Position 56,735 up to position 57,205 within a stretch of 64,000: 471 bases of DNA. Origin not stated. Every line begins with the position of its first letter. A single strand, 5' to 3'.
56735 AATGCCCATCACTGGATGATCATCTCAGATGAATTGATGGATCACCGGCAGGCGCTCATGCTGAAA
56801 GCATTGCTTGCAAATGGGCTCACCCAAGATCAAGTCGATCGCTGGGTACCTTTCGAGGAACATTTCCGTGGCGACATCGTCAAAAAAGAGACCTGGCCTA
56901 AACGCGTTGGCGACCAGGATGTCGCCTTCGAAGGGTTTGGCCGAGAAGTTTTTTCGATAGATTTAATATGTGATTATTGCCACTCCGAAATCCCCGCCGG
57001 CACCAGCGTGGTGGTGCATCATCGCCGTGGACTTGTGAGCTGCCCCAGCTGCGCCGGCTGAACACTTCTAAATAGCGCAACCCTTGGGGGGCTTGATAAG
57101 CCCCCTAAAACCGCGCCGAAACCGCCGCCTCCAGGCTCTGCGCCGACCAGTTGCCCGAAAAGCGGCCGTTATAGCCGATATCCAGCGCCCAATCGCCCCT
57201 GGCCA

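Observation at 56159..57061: Three-cofactor fusion: [2Fe-2S] ferredoxin, truncated hemoglobin and Cys4 ribbon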

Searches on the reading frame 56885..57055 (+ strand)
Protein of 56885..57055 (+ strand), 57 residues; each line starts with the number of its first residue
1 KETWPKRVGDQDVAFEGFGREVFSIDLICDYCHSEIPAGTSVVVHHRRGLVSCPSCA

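Call 56: search_solved_structures(query=A5, max_evalue=10, show_alignments=4)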
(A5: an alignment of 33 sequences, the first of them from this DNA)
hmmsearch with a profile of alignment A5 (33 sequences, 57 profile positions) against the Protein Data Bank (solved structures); distinct sequences matched with E-value up to 10: 23.
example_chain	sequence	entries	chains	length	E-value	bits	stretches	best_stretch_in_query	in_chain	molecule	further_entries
2yw8_A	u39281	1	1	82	0.014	18.3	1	8-57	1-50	RUN and FYVE domain-containing protein 1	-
2yqm_A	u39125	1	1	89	0.016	18.1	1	8-57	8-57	RUN and FYVE domain-containing protein 1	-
3g4s_U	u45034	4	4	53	0.11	15.4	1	29-53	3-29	50S ribosomal protein L24e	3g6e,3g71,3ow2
2dj7_A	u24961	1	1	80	0.13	15.2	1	27-57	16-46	Actin-binding LIM protein 3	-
1ffk_R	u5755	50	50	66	0.21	14.5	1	29-51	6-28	RIBOSOMAL PROTEIN L24E | 50S RIBOSOMAL PROTEIN L19 | 50S ribosomal protein L24E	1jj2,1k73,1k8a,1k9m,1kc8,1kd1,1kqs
2qa4_U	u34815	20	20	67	0.22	14.5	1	29-51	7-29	50S ribosomal protein L24e | RPL24E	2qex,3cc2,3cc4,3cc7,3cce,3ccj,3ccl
3ng2_A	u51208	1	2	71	0.25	14.3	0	38-56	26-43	RING finger protein 4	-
2mbv_A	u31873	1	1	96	0.28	14.1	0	27-56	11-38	Fusion protein of LIM domain transcription factor LMO4 (77-147) and DEAF1 (404-418)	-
9f9u_A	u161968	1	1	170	0.29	14.1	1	22-45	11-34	Transcription elongation factor NusA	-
4ppe_A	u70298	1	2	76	0.3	14.1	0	39-56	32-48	E3 ubiquitin-protein ligase RNF4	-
2ea6_A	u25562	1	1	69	0.39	13.7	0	38-56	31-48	RING finger protein 4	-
2ep0_A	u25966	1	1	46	0.44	13.5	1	27-47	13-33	Zinc finger protein 28 homolog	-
1iym_A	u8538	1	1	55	0.56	13.2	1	23-56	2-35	EL5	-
7dh7_A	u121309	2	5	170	0.76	12.7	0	28-37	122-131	Transcriptional regulator fur family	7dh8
2d8y_A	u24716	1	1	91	0.88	12.5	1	29-54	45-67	EPLIN protein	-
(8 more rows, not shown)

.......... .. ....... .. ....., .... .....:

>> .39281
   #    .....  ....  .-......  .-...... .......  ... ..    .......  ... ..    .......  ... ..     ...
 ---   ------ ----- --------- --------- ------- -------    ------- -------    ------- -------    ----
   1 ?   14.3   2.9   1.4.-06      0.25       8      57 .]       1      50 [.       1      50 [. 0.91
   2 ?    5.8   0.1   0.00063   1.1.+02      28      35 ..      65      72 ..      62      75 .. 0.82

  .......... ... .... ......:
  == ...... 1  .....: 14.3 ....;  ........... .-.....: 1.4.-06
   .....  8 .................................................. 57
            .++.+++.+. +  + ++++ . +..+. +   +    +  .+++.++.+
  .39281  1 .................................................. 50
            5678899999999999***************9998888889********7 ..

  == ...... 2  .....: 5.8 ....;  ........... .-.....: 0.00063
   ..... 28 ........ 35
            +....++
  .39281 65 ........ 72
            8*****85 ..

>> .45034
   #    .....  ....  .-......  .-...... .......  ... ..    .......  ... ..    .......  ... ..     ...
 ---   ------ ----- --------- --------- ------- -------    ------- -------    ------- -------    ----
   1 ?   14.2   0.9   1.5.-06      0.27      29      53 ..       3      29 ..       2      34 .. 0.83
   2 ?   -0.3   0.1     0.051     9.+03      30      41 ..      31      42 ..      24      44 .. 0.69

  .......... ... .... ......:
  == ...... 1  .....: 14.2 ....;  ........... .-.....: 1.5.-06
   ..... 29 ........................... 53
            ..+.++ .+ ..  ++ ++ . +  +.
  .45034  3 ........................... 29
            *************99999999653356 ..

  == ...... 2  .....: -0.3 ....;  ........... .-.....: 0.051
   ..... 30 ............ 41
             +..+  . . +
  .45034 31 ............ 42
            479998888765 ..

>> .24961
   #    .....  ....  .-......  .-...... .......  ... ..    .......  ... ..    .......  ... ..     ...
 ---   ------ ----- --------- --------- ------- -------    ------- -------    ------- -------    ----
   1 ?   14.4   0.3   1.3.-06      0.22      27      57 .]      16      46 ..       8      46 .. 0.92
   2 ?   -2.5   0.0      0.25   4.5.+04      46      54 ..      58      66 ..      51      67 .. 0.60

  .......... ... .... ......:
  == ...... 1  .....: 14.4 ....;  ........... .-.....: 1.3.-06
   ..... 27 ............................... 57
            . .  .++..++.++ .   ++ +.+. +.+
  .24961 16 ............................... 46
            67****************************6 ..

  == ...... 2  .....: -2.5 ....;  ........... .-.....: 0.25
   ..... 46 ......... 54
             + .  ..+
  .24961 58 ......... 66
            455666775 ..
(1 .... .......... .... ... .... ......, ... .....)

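Call 57: search_protein_families(library=pfam, alignment_id=A5, max_evalue=1)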
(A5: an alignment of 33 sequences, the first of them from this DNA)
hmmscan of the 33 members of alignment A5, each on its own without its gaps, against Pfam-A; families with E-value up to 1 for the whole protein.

A. member 1, seq(57 aa): 5 families
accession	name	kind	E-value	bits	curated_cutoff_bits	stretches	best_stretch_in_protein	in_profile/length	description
PF02591.20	Zn_ribbon_9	-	0.0003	21.3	29.1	1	29-56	2-29/33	C4-type zinc ribbon domain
PF08394.17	Arc_trans_TRASH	-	0.0046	17.5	27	1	27-56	1-31/43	Archaeal TRASH domain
PF20120.5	DUF6510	-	0.0048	17.2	26.4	1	18-57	18-58/86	Family of unknown function (DUF6510)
PF13005.12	zf-IS66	-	0.021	15.7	27.3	1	35-56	24-45/46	zinc-finger binding domain of transposase IS66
PF08274.17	Zn_Ribbon_YjdM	-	0.03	14.8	30.8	1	27-37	20-30/30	PhnA Zinc-Ribbon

B. families by the number of members that match (of 33 scanned): 48 families (the first 25 are shown)
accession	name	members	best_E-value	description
PF08394.17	Arc_trans_TRASH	13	0.00056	Archaeal TRASH domain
PF20120.5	DUF6510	8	0.0035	Family of unknown function (DUF6510)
PF24460.1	DUF7575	8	0.0096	Domain of unknown function (DUF7575)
PF13248.11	Zn_ribbon_3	7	0.0056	zinc-ribbon domain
PF13240.11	Zn_Ribbon_1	6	0.0012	zinc-ribbon domain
PF07503.17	zf-HYPF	6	0.012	HypF finger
PF24463.1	DUF7577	5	0.00063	Domain of unknown function (DUF7577)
PF00412.28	LIM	4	0.014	LIM domain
PF02591.20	Zn_ribbon_9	3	0.00014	C4-type zinc ribbon domain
PF08274.17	Zn_Ribbon_YjdM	3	0.03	PhnA Zinc-Ribbon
PF01258.23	zf-dskA_traR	3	0.056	Prokaryotic dksA/traR C4-type zinc finger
PF23545.1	Zn_ribbon_HMPTM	3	0.064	HMPTM N-terminal zinc ribbon domain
PF24458.1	DUF7573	3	0.15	Domain of unknown function (DUF7573)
PF11781.13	Zn_ribbon_RRN7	2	0.00056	Zinc-finger of RNA-polymerase I-specific TFIIB, Rrn7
PF10367.15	zf-Vps39_C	2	0.00061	Vacuolar sorting protein 39 C-terminal zinc finger domain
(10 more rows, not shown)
